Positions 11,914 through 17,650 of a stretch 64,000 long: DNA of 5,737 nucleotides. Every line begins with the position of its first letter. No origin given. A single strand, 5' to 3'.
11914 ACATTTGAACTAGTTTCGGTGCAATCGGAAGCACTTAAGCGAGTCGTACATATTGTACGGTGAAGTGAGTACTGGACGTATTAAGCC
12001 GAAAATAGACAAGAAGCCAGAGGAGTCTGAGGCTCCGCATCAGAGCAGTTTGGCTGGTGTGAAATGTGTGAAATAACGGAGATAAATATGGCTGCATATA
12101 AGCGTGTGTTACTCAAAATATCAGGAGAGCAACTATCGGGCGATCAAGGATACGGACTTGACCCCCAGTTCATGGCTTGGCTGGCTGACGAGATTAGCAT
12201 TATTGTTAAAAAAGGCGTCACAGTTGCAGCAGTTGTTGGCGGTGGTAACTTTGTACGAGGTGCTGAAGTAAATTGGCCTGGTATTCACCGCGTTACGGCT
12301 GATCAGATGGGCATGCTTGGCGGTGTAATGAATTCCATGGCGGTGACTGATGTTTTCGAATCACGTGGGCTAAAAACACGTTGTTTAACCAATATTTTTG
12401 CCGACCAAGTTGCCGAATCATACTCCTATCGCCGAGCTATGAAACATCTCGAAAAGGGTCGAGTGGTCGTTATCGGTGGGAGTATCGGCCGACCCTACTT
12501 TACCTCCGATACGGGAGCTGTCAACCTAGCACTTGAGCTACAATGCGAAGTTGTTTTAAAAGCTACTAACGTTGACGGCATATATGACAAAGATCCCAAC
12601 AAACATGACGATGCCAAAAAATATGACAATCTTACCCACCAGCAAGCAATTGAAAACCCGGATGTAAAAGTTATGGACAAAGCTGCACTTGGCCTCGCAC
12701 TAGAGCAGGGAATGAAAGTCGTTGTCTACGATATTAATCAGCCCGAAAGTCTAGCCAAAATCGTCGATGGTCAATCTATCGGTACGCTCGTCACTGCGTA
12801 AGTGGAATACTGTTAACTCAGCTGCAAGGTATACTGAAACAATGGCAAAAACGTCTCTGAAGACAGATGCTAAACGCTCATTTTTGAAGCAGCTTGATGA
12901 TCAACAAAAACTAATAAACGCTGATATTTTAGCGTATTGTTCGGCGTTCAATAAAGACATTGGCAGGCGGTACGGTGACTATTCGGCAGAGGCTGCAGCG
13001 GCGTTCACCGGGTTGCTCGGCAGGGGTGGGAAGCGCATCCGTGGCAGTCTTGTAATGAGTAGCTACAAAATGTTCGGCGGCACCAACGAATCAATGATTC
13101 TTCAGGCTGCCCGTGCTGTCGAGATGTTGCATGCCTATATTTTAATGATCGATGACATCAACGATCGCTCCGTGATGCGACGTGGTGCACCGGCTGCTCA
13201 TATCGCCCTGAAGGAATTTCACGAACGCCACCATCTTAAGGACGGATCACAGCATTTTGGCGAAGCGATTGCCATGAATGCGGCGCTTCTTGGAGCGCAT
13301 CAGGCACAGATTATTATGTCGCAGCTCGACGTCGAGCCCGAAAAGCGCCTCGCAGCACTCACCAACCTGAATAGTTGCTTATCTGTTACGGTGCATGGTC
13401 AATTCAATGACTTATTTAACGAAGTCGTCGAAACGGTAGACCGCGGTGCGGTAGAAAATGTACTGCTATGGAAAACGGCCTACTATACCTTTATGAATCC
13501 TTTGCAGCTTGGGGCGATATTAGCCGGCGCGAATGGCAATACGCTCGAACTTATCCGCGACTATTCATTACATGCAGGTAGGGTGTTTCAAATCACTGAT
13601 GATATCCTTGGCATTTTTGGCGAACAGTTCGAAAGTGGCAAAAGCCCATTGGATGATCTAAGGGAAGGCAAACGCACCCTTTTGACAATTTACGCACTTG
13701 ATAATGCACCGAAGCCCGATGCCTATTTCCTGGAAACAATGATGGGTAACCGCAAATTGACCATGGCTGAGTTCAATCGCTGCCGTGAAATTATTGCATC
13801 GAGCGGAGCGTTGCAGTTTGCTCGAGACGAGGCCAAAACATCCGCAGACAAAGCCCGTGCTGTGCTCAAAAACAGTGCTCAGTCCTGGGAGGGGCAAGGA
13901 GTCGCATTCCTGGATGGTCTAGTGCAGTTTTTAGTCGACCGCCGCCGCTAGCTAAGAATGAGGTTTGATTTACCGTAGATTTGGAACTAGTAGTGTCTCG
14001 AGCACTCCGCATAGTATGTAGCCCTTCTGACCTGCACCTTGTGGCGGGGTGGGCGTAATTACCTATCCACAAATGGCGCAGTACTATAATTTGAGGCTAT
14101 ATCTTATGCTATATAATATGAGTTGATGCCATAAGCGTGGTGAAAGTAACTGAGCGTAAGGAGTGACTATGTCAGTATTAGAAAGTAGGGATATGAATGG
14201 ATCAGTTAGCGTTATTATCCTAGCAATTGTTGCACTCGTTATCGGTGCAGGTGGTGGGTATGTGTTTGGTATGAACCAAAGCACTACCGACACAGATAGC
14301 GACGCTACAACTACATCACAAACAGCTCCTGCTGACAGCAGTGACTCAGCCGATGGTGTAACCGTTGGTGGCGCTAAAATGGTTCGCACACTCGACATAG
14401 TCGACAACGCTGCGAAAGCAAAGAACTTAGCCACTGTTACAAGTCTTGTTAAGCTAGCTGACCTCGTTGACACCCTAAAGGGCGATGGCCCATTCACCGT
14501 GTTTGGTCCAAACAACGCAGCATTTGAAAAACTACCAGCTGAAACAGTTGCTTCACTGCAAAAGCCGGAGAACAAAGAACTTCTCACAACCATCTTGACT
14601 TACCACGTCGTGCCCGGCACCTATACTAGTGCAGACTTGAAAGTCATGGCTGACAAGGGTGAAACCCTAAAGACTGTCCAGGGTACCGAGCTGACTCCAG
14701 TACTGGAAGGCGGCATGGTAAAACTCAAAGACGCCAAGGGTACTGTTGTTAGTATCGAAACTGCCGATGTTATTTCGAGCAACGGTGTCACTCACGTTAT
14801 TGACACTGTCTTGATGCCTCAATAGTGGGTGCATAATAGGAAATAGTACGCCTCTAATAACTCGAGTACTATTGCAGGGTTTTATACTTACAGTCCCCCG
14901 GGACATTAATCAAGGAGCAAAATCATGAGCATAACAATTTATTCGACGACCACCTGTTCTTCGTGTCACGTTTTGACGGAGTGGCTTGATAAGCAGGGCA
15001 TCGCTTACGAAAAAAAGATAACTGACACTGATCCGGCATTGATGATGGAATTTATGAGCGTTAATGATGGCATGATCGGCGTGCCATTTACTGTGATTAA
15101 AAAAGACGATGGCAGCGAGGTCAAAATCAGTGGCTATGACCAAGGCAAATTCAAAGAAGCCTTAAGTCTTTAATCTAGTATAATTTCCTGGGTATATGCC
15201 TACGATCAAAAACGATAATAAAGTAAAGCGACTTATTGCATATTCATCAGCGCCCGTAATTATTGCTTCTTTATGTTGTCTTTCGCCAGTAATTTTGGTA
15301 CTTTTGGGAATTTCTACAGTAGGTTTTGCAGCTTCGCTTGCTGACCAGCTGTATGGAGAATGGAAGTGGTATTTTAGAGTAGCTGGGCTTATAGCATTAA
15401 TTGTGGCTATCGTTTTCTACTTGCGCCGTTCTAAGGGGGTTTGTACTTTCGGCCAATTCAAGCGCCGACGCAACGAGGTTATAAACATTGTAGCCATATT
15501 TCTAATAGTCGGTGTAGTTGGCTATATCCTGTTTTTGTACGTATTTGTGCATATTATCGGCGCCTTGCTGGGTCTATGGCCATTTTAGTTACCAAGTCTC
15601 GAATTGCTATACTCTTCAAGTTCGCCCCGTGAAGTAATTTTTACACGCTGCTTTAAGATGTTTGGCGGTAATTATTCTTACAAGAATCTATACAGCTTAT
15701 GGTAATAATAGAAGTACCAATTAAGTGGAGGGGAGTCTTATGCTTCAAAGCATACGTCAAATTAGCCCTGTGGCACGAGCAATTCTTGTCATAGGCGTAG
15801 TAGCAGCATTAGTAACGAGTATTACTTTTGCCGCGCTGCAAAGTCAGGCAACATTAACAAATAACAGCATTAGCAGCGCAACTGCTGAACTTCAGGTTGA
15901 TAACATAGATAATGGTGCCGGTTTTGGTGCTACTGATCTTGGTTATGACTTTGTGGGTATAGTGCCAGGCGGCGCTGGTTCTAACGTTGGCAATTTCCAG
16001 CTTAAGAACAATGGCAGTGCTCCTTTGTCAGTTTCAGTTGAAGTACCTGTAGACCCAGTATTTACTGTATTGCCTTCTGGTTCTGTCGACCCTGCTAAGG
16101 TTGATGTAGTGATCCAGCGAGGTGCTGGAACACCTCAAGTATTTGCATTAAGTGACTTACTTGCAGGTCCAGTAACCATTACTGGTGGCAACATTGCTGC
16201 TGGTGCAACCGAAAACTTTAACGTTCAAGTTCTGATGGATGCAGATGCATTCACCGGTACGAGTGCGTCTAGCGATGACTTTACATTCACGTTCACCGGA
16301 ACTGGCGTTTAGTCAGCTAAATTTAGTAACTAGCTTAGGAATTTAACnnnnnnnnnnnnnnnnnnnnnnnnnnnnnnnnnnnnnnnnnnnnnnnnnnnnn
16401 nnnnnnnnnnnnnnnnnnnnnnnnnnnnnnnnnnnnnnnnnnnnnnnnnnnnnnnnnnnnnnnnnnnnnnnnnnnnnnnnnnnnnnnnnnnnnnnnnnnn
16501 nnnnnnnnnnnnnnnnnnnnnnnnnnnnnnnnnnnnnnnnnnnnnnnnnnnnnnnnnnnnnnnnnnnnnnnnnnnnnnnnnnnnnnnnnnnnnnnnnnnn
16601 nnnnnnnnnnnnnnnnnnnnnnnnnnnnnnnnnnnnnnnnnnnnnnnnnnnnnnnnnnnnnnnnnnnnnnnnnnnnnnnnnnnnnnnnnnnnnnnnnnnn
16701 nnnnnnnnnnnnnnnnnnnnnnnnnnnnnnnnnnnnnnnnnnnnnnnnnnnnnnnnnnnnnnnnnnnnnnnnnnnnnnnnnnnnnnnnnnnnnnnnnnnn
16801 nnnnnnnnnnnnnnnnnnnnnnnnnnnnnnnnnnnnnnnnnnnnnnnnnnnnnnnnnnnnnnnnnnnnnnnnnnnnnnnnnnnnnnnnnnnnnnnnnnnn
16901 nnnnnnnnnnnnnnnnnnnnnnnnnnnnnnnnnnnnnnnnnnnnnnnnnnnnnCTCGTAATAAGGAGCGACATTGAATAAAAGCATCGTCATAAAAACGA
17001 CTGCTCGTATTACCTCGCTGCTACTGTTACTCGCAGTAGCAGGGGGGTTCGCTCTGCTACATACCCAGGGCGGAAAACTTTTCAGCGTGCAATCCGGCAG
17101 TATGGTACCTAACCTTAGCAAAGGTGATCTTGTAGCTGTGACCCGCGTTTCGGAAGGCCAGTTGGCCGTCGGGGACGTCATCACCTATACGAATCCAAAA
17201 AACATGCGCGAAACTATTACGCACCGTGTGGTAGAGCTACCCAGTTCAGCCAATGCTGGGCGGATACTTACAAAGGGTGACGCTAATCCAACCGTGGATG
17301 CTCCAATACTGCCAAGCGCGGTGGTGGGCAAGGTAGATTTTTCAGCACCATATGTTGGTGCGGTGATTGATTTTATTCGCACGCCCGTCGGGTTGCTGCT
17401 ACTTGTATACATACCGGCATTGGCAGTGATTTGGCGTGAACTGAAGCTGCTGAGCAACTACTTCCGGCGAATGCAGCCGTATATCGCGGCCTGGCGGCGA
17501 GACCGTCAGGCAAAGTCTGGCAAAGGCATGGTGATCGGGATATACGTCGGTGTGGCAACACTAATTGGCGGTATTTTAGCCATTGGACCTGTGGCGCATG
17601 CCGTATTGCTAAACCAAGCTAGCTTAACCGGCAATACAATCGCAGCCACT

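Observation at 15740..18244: Dedicated SipW-type signal peptidase operon with two TasA/camelysin-like substrates in a CPR-like genome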

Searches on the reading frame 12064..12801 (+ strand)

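Call 59: search_protein_families(library=pfam, proteins=[window:12064-12801:+], max_evalue=0.001)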
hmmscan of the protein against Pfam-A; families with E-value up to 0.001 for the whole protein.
window:12064-12801:+ (245 aa): 1 family
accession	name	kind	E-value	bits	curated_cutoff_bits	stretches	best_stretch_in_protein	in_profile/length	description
PF00696.33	AA_kinase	-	6.9e-31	108.2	24.9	1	13-222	1-233/234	Amino acid kinase family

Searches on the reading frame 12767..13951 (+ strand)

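Call 59: search_protein_families(library=pfam, proteins=[window:12767-13951:+], max_evalue=0.001)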
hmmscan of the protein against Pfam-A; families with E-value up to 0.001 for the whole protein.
window:12767-13951:+ (394 aa): 1 family
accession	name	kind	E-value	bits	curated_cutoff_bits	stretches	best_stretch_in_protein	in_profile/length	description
PF00348.22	polyprenyl_synt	-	1.7e-49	168.7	27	1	79-342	7-250/251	Polyprenyl synthetase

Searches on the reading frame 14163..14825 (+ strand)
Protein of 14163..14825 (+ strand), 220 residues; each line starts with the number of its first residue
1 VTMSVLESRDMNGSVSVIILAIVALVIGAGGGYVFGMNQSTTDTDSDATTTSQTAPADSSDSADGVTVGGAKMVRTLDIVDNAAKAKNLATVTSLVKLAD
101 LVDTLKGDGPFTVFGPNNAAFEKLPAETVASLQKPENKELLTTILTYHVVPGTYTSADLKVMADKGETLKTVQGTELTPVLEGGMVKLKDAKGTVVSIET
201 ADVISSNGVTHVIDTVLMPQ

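Call 3: search_protein_families(library=pfam, proteins=[window:14163-14825:+], max_evalue=1)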
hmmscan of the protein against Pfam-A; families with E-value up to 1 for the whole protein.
window:14163-14825:+ (220 aa): 2 families
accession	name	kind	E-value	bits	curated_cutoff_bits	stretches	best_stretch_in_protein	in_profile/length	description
PF02469.27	Fasciclin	-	1.5e-31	109.6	22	1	88-219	2-123/123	Fasciclin domain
PF08909.16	DUF1854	-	0.04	14.2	26.8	1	122-199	36-114/130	Domain of unknown function (DUF1854)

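Call 4: search_protein_families(library=ncbifam, proteins=[window:14163-14825:+], max_evalue=1)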
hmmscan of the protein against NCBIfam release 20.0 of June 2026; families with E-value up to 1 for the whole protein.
window:14163-14825:+ (220 aa): 1 family
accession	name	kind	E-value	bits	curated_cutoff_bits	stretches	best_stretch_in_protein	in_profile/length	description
NF005435.1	PRK07021.1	equivalog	0.042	13.7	131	1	12-53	6-48/157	flagellar basal body-associated protein FliL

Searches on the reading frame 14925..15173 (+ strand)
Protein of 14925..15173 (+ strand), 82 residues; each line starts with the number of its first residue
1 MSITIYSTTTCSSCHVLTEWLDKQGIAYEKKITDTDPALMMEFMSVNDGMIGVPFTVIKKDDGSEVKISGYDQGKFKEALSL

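Call 3: search_protein_families(library=pfam, proteins=[window:14925-15173:+], max_evalue=1)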
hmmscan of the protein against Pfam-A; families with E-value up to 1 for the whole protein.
window:14925-15173:+ (82 aa): 3 families
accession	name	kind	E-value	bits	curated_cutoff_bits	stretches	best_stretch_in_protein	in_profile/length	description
PF00462.30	Glutaredoxin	-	1.6e-06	28.7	22.9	1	3-59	1-56/60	Glutaredoxin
PF05768.20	Glrx-like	-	0.11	13.3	26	1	3-31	2-34/77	Glutaredoxin-like domain (DUF836)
PF10281.14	Ish1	-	0.18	12.6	26.6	1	17-33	9-25/37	Putative nuclear envelope organisation protein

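Call 4: search_protein_families(library=ncbifam, proteins=[window:14925-15173:+], max_evalue=1)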
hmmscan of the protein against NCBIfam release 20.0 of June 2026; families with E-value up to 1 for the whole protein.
window:14925-15173:+ (82 aa): 14 families
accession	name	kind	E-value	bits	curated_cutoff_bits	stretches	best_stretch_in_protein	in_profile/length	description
TIGR02196.1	GlrX_YruB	hypoth_equivalog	8.7e-12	45.4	88.55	1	3-80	2-73/74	glutaredoxin-like protein, YruB-family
TIGR02200.1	GlrX_actino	hypoth_equivalog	5.7e-10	39.5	89.5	1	3-65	2-62/77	mycoredoxin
NF041212.1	Uxx_star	subfamily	2.3e-07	31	66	1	3-59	1-57/70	Uxx-star family glutaredoxin-like (seleno)protein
TIGR02194.1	GlrX_NrdH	subfamily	8e-07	29.2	85.75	1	3-62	1-56/72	glutaredoxin-like protein NrdH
TIGR02181.1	GRX_bact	equivalog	5e-06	26.7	90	1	3-60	1-58/80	glutaredoxin 3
NF045501.1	HUGP_GUXX-star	exception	3e-05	23.7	325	1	3-68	167-228/236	HUGP/GUXX-star fusion selenoprotein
NF007923.0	PRK10638.1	equivalog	9.5e-05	22.4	129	1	2-59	3-59/83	glutaredoxin 3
TIGR01617.1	arsC_related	subfamily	0.00012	22.3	75.05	1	3-37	1-35/117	Spx/MgsR family RNA polymerase-binding regulatory protein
NF002459.0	PRK01655.1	subfamily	0.00073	19.6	123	1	3-45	2-44/132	transcriptional regulator Spx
NF007657.0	PRK10329.1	equivalog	0.0013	18.7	131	1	1-37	1-37/81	glutaredoxin-like protein NrdH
NF041211.1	gluta_UXX_star_2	equivalog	0.0019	18.1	100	1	3-57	1-55/71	UXX-star (seleno)protein family 2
NF047338.1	gluta_UXX_star_3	exception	0.003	17.6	97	1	3-69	1-63/70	UXX-star (seleno)protein family 3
NF009210.0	PRK12559.1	equivalog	0.0065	16.5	159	1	3-32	2-31/131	transcriptional regulator SpxA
NF009885.0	PRK13344.1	equivalog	0.0078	16.1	152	1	3-42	2-41/132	transcriptional regulator Spx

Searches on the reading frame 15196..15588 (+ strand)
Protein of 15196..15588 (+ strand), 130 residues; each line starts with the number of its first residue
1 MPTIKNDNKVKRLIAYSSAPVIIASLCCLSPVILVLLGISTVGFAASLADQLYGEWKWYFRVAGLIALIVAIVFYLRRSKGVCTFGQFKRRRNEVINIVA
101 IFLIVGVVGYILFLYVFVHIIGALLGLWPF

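Call 3: search_protein_families(library=pfam, proteins=[window:15196-15588:+], max_evalue=1)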
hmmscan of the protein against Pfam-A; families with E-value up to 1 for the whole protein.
window:15196-15588:+ (130 aa): 3 families
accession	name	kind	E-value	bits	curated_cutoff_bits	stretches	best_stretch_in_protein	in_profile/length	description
PF02411.20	MerT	-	3e-06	27.7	32.9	1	13-112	11-112/116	MerT mercuric transport protein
PF07690.21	MFS_1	-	0.038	13.3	33.4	1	43-119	139-228/347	Major Facilitator Superfamily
PF12263.13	DUF3611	-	0.059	13.7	27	1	35-125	33-123/175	Protein of unknown function (DUF3611)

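Call 4: search_protein_families(library=ncbifam, proteins=[window:15196-15588:+], max_evalue=1)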
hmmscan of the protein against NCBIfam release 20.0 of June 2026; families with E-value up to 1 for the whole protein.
window:15196-15588:+ (130 aa): 8 families
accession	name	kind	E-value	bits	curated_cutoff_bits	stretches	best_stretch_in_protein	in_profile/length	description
NF010314.2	PRK13751.2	equivalog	6.3e-07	29.5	150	1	18-108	15-107/116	mercuric ion transporter MerT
NF033560.1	merT_RC607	exception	0.0004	20.7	130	1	8-113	2-94/97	mercuric transport protein MerT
NF033556.1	MerTP_fusion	equivalog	0.001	18.7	180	1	22-78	7-59/186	mercuric transport protein MerTP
NF005164.0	PRK06638.1-4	equivalog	0.0023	17.3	154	1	46-100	137-197/211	NADH-quinone oxidoreductase subunit J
NF033565.0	trans_MerF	equivalog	0.0059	16.4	50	1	19-48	7-34/59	mercury resistance system transport protein MerF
NF033480.1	bifunc_MprF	equivalog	0.036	12.3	600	1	23-119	124-224/841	bifunctional lysylphosphatidylglycerol flippase/synthetase MprF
NF051874.1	PVV_CTERM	equivalog_domain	0.097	12.5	27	1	62-79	16-33/38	PVV-CTERM domain-containing choice-of-anchor G protein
TIGR03074.1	PQQ_membr_DH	subfamily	0.74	7.5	832.65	1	32-87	5-57/783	membrane-bound PQQ-dependent dehydrogenase, glucose/quinate/shikimate family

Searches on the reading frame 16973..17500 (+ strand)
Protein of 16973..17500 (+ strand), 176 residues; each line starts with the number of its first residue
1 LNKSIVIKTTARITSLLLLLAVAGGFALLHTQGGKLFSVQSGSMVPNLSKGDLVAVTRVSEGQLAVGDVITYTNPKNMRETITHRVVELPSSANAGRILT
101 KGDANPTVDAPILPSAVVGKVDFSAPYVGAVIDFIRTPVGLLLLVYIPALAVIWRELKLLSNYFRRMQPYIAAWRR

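Call 41: search_solved_structures(query=window:16973-17500:+, max_evalue=1, show_alignments=2)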
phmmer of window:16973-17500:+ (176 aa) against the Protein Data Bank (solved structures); distinct sequences matched with E-value up to 1: 8.
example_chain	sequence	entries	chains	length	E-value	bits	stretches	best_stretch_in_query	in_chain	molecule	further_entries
7p2p_A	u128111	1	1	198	1.1e-06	32.1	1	25-131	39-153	Signal peptidase complex catalytic subunit SEC11A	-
7p2q_A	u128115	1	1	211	1.2e-06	32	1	22-132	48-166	Signal peptidase complex catalytic subunit SEC11C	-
9rjb_A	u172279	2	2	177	6.1e-06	29.7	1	25-131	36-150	Signal peptidase complex catalytic subunit SEC11A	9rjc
7onh_A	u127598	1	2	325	0.0058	20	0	19-44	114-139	SAKe6BE-L3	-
5i0a_A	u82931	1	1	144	0.69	13.3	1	17-91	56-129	Intein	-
2in0_A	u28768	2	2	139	0.7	13.3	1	17-91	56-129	Endonuclease PI-MtuI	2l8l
5k08_A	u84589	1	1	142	0.7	13.3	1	17-91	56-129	RecA mini intein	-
2in8_A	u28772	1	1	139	0.89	12.9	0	17-90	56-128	Endonuclease PI-MtuI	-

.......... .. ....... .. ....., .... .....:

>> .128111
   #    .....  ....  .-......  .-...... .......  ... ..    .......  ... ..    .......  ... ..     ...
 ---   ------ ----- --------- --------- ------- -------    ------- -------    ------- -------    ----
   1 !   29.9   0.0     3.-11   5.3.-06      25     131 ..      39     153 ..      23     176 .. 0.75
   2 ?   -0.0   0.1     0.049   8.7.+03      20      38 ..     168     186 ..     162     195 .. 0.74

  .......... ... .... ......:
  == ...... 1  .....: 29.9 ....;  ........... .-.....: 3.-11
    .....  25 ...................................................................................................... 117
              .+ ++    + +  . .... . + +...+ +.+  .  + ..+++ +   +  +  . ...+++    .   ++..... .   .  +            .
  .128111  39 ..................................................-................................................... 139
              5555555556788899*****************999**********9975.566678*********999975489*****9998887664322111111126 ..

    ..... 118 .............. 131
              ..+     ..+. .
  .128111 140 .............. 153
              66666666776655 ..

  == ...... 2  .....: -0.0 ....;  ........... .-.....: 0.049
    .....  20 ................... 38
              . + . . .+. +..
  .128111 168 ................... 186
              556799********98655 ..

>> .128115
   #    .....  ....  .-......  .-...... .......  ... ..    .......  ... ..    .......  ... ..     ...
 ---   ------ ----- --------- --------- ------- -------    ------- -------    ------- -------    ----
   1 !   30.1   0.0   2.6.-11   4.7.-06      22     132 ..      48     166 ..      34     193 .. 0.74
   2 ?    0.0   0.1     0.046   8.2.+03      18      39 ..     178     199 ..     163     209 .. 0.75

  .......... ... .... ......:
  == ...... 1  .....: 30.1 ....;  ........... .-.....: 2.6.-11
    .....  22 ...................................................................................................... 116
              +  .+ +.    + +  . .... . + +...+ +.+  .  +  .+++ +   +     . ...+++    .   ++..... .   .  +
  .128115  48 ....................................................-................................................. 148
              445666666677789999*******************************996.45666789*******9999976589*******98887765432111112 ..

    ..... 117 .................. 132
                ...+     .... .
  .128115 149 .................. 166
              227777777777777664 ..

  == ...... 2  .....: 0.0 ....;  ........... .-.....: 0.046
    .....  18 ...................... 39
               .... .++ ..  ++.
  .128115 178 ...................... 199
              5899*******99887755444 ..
